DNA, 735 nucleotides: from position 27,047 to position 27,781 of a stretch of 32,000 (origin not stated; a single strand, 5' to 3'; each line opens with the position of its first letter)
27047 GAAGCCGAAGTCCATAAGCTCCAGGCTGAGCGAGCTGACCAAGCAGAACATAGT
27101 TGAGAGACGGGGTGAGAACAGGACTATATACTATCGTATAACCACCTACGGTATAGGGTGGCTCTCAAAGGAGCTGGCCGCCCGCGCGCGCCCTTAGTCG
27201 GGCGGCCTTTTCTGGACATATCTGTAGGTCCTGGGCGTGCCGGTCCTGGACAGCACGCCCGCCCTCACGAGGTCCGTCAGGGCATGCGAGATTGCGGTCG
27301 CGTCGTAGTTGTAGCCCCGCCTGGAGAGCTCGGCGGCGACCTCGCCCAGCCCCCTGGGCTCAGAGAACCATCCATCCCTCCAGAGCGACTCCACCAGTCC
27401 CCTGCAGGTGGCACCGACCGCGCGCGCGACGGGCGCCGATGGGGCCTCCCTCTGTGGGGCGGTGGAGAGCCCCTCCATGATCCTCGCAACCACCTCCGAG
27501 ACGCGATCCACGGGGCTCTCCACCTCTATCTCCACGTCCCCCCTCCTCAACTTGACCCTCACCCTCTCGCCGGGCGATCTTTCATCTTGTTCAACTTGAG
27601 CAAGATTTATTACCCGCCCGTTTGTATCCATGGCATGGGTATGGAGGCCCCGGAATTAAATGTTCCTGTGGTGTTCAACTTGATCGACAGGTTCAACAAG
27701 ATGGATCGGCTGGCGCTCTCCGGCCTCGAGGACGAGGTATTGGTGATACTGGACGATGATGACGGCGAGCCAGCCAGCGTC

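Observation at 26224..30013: Orphan nurA-herA pair wired to three paralogous two-domain winged-helix-like proteins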

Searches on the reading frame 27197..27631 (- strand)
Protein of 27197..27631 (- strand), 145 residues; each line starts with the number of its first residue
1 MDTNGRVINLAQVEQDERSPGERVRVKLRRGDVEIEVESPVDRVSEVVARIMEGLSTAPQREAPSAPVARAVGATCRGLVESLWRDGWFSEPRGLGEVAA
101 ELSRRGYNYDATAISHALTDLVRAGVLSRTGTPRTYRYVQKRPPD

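Call 3: search_protein_families(library=pfam, proteins=[window:27197-27631:-], max_evalue=1)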
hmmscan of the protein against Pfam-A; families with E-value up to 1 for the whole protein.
window:27197-27631:- (145 aa): 2 families
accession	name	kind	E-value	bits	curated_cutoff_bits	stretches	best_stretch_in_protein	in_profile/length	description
PF13463.12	HTH_27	-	0.0091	16.7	22.2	1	100-138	22-62/68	Winged helix DNA-binding domain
PF08461.16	HTH_12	-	0.056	13.8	21.4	1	91-131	12-52/66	Ribonuclease R winged-helix domain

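Call 4: search_protein_families(library=ncbifam, proteins=[window:27197-27631:-], max_evalue=1)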
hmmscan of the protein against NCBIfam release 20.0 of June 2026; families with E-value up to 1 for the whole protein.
window:27197-27631:- (145 aa): 1 family
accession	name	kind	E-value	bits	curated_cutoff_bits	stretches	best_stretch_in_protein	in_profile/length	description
TIGR01982.1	UbiB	equivalog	0.057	12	487.55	1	10-68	129-186/436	2-polyprenylphenol 6-hydroxylase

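Call 8: search_protein_families(library=padloc, proteins=[window:27197-27631:-], max_evalue=0.1)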
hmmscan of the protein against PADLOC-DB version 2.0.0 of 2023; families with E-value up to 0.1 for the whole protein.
window:27197-27631:- (145 aa): 0 families

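Call 28: find_homologous_proteins(query=window:27197-27631:-, max_evalue=0.001)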
Query window:27197-27631:- (145 aa): 99 proteins with E <= 0.001 among 258 candidates.
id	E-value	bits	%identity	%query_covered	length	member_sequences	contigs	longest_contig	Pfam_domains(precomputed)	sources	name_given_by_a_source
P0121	6.4e-84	297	94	100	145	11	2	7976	-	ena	-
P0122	5.3e-68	245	81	99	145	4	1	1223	-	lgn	-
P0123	2.2e-63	230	77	100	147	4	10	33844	-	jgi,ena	jgi:hypothetical protein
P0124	1.1e-62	228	71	99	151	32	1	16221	-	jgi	jgi:hypothetical protein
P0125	2.0e-61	224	74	99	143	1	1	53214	-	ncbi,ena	-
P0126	2.9e-60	220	85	84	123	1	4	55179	-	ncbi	ncbi:MAG: hypothetical protein ACP5NG_01360 [Conexivisphaera sp.]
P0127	3.6e-52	194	62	97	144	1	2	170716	-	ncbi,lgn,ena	-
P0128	4.1e-49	184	61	95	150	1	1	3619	-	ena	-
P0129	1.2e-48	183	60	99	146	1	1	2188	-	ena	-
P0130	3.0e-47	178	59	95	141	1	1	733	-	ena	-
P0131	5.6e-47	177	60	95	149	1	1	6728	-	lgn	-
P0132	3.6e-39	152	55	88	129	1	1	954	-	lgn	-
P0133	2.4e-37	146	53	95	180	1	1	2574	-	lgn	-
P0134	3.6e-37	145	51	95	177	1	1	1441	-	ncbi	-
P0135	9.9e-37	144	52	95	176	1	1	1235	-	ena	-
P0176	4.1e-30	122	50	88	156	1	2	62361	-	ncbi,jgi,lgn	ncbi:MAG: hypothetical protein ACETV0_07955 [Nitrososphaeria archaeon]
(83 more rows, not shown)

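Call 35: search_solved_structures(query=A2, max_evalue=10)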
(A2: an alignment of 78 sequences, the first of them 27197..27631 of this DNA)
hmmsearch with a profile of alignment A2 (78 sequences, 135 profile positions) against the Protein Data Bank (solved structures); distinct sequences matched with E-value up to 10: 8.
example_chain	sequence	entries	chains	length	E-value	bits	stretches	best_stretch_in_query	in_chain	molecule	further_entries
6u9h_F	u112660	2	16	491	0.21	14.8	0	85-106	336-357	Acetolactate synthase small subunit 2, chloroplastic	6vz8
1up4_A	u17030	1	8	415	0.24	14.6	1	71-109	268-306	6-PHOSPHO-BETA-GLUCOSIDASE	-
1up6_A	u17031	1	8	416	0.24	14.6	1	71-109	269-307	6-PHOSPHO-BETA-GLUCOSIDASE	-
1up7_A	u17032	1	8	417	0.24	14.6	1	71-109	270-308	6-PHOSPHO-BETA-GLUCOSIDASE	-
2w3l_A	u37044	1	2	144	0.63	13.3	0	82-111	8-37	APOPTOSIS REGULATOR BCL-2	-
7bqq_A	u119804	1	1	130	1.2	12.3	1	25-81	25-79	Gogy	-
9ukw_A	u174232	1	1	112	4.7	10.4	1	7-57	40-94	A339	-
5u87_A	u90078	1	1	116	8.4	9.6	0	17-63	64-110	Preproalbumin PawS1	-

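Call 38: predict_structure(alignment_id=A2)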
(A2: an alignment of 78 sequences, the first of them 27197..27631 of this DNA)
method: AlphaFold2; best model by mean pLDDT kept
length: 145 residues; sequences in the alignment: 78
mean_pLDDT: 72.5   pTM: 0.50
mean pLDDT of the five models: 72.5, 69.6, 66.6, 66.4, 64.1
residues with pLDDT >= 90: 44; 70-90: 46; 50-70: 21; < 50: 34
segments of 3 or more residues with pLDDT < 50: 1-7, 12-20, 58-72
pLDDT, mean of each block of 10 residues (from residue 1): 44 46 67 72 72 59 43 74 90 93 89 93 91 87 63
secondary structure, 60 per line:
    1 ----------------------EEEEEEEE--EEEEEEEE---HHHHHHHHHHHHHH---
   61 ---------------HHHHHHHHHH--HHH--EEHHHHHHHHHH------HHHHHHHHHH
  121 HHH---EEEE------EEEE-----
elements in order: E23-30 E33-40 H44-57 H76-85 H95-104 H111-123 E127-130 E137-140

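Call 41: fold_search(model_id=the predicted structure, library=pdb)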
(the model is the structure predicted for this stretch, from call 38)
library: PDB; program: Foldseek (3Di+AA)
matches with E <= 10: 1015; with E <= 0.001: 0
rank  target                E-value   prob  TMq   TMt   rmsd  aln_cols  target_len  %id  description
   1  9ire_A                7.5e-03  1.00  0.40  0.39  14.5       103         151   14  CRYSTAL STRUCTURE OF Bacillus cereus FERRIC UPTAKE REGULATOR (released 2025-07-23)
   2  7ux6_B                1.0e-02  1.00  0.36  0.16  13.7       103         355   21  Crystal structure of MfnG, an L- and D-tyrosine O-methyltransferase from the marformycin biosynthesis pathway of Strep (released 2022-10-12)
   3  2mh2_MODEL_1_A        1.2e-02  1.00  0.39  0.81   2.1        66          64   15  Structural insights into the DNA recognition and protein interaction domains reveal fundamental homologous DNA (released 2014-04-16)
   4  4omz_C                1.2e-02  1.00  0.34  0.48  13.6       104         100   18  Crystal Structure of NolR from Sinorhizobium fredii (released 2014-04-16)
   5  3df8                  1.5e-02  0.99  0.35  0.45  14.7       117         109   19  The crystal structure of a possible HxlR family transcriptional factor from Thermoplasma volcanium GSS1 (released 2008-08-05)
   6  7ux6_A                1.5e-02  0.99  0.33  0.15  14.4       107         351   20  Crystal structure of MfnG, an L- and D-tyrosine O-methyltransferase from the marformycin biosynthesis pathway of Strep (released 2022-10-12)
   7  4omz_B                1.5e-02  0.99  0.33  0.46  13.7       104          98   19  Crystal Structure of NolR from Sinorhizobium fredii (released 2014-04-16)
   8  4omz_A                1.5e-02  0.98  0.32  0.45  13.7       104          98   19  Crystal Structure of NolR from Sinorhizobium fredii (released 2014-04-16)
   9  8a39_AP1              1.6e-02  1.00  0.41  0.21   2.6        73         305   26  Crystal Structure of PaaX from Escherichia coli W (released 2023-07-05)
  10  1r22_B                1.6e-02  0.99  0.33  0.47  14.3       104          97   17  Crystal structure of the cyanobacterial metallothionein repressor SmtB (C14S/C61S/C121S mutant) in the Zn2alpha5-form (released 2004-05-18)
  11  7ux8_B                1.6e-02  0.99  0.36  0.15  13.6       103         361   21  Crystal structure of MfnG, an L- and D-tyrosine O-methyltransferase from the marformycin biosynthesis pathway of Strep (released 2022-09-28)
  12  2o03                  1.7e-02  1.00  0.38  0.42   4.8        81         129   20  Crystal structure of FurB from M. tuberculosis- a Zinc uptake regulator (released 2007-02-13)
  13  3mwm_A                2.3e-02  1.00  0.39  0.44   2.8        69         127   17  Graded expression of zinc-responsive genes through two regulatory zinc-binding sites in Zur (released 2011-03-16)
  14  1smt_A                2.3e-02  0.99  0.33  0.46  13.3       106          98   16  SMTB REPRESSOR FROM SYNECHOCOCCUS PCC7942 (released 1997-12-03)
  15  3jth_B                2.6e-02  1.00  0.35  0.53  12.8       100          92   18  Crystal structure of a transcriptional regulator HlyU from Vibrio vulnificus CMCP6 (released 2010-03-16)
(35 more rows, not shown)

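Call 67: search_protein_representatives(alignment_id=A2)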
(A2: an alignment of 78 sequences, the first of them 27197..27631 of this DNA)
Query: 78 sequences, 135 profile positions. Proteins with E-value up to 0.001 (for the whole library): 872; up to 1e-10: 121; up to 1e-30: 31. The best 150 are listed.
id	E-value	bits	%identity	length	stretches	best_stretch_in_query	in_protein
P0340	1.3e-55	203.3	-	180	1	5-132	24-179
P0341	5.4e-54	198.1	-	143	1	3-134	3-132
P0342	2.5e-52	192.7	-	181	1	2-132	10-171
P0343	3.5e-49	182.5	-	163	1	3-132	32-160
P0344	8.6e-49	181.2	-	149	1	4-131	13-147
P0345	1.5e-46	174.0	-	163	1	3-133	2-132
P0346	3.1e-46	173.0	-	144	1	14-132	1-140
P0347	6.3e-45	168.7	-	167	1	5-133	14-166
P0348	1.0e-41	158.3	-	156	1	17-131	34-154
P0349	1.7e-41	157.6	-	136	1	9-132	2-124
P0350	4.0e-41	156.4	-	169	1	3-133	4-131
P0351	8.4e-40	152.1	-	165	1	5-132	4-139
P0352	2.8e-39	150.4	-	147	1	6-132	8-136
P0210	6.3e-39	149.3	-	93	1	50-132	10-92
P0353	1.6e-38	148.0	-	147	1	48-132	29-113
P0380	2.4e-25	105.3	-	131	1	3-128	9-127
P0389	1.1e-20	90.3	-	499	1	47-133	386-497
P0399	1.4e-18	83.4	-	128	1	53-131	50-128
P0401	2.2e-18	82.8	-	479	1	39-132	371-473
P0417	3.7e-15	72.3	-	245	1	37-126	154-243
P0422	5.5e-14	68.5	-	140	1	3-128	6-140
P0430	4.8e-13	65.5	-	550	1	47-131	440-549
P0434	1.1e-12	64.4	-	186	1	39-129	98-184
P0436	2.2e-12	63.4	-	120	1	32-128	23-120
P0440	3.8e-12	62.6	-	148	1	9-128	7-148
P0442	5.8e-12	62.0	-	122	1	4-125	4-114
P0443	6.7e-12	61.8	-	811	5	47-97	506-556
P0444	7.0e-12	61.7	-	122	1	21-126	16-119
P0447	1.2e-11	61.0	-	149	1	6-126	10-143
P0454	3.4e-11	59.5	-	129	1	8-125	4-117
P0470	5.8e-10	55.5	-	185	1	9-129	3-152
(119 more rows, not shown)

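Call 69: search_protein_families(library=pfam, proteins=[P0389, P0401, P0430, P0443, P0417, P0434, P0436, P0454, P0399, P0447], max_evalue=0.01)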
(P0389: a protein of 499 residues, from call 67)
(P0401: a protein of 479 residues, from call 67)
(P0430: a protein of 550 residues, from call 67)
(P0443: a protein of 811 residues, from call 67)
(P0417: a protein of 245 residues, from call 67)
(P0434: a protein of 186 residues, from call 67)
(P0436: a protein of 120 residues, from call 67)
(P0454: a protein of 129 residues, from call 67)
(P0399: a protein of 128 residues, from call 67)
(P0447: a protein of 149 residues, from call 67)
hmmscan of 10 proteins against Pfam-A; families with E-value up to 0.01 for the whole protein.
P0389 (499 aa): 2 families
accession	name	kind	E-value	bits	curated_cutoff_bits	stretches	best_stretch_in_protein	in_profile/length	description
PF01935.23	DUF87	-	0.00084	19.9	23.2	1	28-68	29-75/220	Helicase HerA, central domain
PF06008.19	Laminin_I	-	0.0041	17.3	34.6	1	282-383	15-111/259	Laminin Domain I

P0401 (479 aa): 2 families
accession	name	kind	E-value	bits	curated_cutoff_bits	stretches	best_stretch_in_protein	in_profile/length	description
PF01935.23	DUF87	-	9.6e-10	39.4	23.2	1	2-68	2-73/220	Helicase HerA, central domain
PF04851.21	ResIII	-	0.0053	17.1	22.5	0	23-96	24-100/164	Type III restriction enzyme, res subunit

P0430 (550 aa): 0 families

P0443 (811 aa): 0 families

P0417 (245 aa): 0 families

P0434 (186 aa): 5 families
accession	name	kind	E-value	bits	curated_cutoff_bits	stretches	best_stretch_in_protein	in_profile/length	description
PF13412.12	HTH_24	-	1e-06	28.6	21.9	0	113-134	25-46/48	Winged helix-turn-helix DNA-binding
PF24038.1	DUF7347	-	1.8e-05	25.3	27.6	1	15-79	12-71/77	Domain of unknown function (DUF7347)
PF12802.13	MarR_2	-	6.4e-05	23.5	27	0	13-38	4-29/61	MarR family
PF12840.13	HTH_20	-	7.7e-05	23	27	1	16-66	6-49/51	Helix-turn-helix domain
PF25213.1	HVO_A0261_N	-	0.0025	18.1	35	0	56-86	45-75/86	HVO_A0261 N-terminal domain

P0436 (120 aa): 1 family
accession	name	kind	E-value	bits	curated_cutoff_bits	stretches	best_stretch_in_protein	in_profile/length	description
PF17319.7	DUF5362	-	0.0081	16.5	25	0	11-56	32-78/94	Family of unknown function (DUF5362)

P0454 (129 aa): 0 families

P0399 (128 aa): 3 families
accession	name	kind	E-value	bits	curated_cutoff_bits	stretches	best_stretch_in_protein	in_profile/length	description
PF03965.22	Penicillinase_R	-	0.0028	18.4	22.6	1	77-123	18-63/115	Penicillinase repressor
PF21202.3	SLX1_C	-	0.0037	18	27.2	1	7-42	1-36/65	Structure-specific endonuclease subunit SLX1, C-terminal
PF24232.1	DUF7445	-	0.0037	17.9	27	1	5-42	28-66/142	Family of unknown function (DUF7445)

P0447 (149 aa): 2 families
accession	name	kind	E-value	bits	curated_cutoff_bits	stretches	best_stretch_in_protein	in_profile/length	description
PF03965.22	Penicillinase_R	-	9.8e-07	29.6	22.6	1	91-145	13-65/115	Penicillinase repressor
PF19102.7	DUF5789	-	0.0039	17.6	21.7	0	13-38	22-47/75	Family of unknown function (DUF5789)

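Call 74: list_cluster_members(proteins=[P0389, P0401, P0430, P0417, P0443, P0436, P0454, P0399, P0422, P0440])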
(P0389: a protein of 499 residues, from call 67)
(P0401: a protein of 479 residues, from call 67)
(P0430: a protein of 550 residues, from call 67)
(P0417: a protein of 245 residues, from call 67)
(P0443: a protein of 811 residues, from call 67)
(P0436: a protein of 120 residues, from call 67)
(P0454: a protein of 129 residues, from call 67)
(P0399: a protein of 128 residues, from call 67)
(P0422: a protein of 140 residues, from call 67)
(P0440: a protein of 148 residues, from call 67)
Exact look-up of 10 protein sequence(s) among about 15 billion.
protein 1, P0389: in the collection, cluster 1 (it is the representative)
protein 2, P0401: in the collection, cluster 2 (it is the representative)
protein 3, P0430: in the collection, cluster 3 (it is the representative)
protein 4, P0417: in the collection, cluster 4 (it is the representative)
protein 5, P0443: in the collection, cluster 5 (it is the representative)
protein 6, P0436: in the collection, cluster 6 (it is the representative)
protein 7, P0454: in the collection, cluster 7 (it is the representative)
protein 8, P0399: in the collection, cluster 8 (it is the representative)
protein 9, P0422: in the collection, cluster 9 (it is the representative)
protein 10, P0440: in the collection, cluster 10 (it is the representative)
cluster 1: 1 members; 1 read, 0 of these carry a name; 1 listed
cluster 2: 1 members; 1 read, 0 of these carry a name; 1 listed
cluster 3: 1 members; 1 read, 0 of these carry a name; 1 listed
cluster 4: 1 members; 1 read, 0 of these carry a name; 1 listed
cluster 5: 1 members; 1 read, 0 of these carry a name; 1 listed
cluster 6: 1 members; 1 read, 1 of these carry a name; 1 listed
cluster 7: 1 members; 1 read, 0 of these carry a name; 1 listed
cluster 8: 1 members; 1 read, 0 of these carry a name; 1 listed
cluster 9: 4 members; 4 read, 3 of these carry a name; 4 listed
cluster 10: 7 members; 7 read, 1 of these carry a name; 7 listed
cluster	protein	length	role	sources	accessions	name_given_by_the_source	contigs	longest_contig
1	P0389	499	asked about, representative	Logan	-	-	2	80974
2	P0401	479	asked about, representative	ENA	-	-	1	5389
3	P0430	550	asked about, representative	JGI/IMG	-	-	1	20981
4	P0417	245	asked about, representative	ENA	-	-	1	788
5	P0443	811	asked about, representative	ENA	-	-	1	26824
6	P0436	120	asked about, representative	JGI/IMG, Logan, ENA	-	hypothetical protein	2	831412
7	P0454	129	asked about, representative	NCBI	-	-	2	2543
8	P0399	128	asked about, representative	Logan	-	-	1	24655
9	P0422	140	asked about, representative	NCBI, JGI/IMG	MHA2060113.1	MAG: hypothetical protein ACW976_04980 [Candidatus Ranarchaeia archaeon] | hypothetical protein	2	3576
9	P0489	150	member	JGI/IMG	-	hypothetical protein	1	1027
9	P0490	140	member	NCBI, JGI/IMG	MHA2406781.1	MAG: hypothetical protein ACXACA_00175 [Candidatus Ranarchaeia archaeon] | hypothetical protein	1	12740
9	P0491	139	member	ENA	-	-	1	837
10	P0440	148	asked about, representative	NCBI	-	-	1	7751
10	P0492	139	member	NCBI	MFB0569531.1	MAG: hypothetical protein ACETV0_07970 [Nitrososphaeria archaeon]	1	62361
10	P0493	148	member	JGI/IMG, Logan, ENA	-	-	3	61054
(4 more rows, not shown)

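Call 75: find_encoding_contigs(protein=P0389, flank=10000, max_places=2)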
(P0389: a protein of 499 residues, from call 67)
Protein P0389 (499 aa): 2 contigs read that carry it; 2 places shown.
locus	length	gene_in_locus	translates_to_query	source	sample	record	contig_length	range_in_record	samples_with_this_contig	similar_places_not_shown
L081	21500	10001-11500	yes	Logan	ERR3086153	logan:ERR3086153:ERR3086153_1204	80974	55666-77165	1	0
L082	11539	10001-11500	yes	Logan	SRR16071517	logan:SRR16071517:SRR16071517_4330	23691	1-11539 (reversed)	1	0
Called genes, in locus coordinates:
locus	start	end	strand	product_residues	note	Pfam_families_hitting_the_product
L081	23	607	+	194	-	-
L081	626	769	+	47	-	-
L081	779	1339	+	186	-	-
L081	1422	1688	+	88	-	-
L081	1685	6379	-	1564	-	PF00801:PKD (weak), PF18911:PKD_4 (weak), PF22352:K319L-like_PKD (faint), PF00801:PKD, PF18911:PKD_4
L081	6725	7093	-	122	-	-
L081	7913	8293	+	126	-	-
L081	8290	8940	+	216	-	-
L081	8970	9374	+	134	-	-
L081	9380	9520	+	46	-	PF07754:Ribosomal_aS21 (faint)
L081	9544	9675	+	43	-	-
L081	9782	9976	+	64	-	-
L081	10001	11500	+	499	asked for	-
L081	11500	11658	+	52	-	-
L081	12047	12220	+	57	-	-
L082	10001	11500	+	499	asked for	-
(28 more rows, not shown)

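Call 76: find_encoding_contigs(protein=P0436, flank=6000, max_places=2)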
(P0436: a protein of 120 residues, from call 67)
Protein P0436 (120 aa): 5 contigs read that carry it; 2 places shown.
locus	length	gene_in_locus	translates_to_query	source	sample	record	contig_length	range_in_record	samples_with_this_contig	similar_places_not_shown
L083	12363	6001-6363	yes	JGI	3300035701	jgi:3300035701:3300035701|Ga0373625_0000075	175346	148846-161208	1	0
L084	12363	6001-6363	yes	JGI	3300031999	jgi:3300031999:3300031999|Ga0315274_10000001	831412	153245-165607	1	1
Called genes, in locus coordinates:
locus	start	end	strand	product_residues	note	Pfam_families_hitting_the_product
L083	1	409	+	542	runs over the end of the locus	PF06418:CTP_synth_N, PF00117:GATase, PF07722:Peptidase_C26 (weak)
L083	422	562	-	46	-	-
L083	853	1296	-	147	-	PF06865:Ppnp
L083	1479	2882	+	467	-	PF04851:ResIII, PF00270:DEAD, PF00271:Helicase_C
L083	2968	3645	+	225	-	-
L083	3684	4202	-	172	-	-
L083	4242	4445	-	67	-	PF00313:CSD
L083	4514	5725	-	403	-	PF00589:Phage_integrase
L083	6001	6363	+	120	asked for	-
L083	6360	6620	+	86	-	-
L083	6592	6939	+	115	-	-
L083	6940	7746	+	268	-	-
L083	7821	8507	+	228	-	-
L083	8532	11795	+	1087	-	PF07669:Eco57I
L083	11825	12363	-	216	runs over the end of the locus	PF12705:PDDEXK_1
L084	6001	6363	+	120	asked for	-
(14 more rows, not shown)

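Call 77: find_encoding_contigs(protein=P0430, flank=8000, max_places=1)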
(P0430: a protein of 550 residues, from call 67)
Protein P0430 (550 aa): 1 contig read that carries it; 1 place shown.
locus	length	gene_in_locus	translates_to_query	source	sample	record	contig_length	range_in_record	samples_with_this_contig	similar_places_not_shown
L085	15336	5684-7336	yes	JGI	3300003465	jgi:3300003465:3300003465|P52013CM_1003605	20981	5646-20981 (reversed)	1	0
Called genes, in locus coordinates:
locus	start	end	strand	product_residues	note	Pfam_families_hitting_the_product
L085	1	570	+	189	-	?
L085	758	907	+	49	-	-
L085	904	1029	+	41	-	-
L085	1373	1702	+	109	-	-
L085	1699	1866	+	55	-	-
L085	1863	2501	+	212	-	PF13392:HNH_3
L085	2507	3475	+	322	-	PF00145:DNA_methylase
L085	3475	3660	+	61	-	-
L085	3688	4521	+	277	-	-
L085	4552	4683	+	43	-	-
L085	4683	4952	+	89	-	-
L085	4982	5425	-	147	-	-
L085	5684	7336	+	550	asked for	-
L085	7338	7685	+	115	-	-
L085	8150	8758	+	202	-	PF13392:HNH_3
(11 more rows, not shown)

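Call 78: find_encoding_contigs(protein=P0490, flank=6000, max_places=1)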
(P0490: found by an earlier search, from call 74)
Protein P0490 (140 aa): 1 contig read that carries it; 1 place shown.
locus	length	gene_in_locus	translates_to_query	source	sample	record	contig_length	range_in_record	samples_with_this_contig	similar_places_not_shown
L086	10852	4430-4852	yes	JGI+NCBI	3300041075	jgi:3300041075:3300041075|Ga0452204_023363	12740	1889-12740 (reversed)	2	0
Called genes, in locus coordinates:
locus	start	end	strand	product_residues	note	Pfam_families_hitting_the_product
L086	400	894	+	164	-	PF01694:Rhomboid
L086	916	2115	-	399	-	PF01546:Peptidase_M20, PF07687:M20_dimer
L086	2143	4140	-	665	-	PF02384:N6_Mtase, PF20473:MmeI_Mtase (faint), PF07669:Eco57I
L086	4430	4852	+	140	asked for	-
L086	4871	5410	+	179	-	PF14464:Prok-JAB (weak)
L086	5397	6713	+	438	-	PF09376:NurA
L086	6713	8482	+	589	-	PF01935:DUF87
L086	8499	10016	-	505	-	-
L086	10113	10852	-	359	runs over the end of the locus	PF00432:Prenyltrans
